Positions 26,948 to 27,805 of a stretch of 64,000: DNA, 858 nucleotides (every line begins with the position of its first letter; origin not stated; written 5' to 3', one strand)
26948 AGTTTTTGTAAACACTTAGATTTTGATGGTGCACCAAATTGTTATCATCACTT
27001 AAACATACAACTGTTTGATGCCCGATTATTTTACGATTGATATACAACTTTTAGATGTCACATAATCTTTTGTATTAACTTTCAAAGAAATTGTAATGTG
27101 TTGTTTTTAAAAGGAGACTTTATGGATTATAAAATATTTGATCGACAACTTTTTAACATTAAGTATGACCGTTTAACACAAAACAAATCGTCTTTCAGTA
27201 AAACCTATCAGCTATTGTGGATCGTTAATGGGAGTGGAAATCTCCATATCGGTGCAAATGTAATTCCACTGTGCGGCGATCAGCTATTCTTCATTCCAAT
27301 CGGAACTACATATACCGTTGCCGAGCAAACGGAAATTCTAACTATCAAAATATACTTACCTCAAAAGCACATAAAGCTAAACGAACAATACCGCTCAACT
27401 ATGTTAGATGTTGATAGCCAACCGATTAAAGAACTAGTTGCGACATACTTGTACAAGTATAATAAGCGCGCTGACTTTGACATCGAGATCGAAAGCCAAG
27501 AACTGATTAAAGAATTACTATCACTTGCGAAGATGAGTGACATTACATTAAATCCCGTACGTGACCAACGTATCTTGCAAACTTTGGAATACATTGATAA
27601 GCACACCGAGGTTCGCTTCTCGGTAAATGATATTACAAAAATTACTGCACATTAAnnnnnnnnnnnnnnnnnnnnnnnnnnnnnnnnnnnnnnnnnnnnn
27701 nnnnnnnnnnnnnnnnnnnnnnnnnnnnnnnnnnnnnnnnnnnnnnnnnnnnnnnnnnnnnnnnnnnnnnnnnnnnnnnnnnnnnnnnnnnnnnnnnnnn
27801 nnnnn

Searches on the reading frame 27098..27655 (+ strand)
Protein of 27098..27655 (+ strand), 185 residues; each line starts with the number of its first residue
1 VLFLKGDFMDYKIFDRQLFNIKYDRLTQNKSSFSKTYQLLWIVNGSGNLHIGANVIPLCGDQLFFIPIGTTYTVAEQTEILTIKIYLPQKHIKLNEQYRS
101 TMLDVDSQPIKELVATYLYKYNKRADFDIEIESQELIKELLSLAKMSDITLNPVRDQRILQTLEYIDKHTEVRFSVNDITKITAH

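Call 59: find_encoding_contigs(protein=window:27098-27655:+, flank=3000)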
Protein window:27098-27655:+ (185 aa): no gene with exactly this product is on record in the collection.

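Call 71: search_protein_families(library=pfam, proteins=[window:27098-27655:+], max_evalue=0.0001)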
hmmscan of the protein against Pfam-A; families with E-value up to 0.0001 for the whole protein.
window:27098-27655:+ (185 aa): 0 families
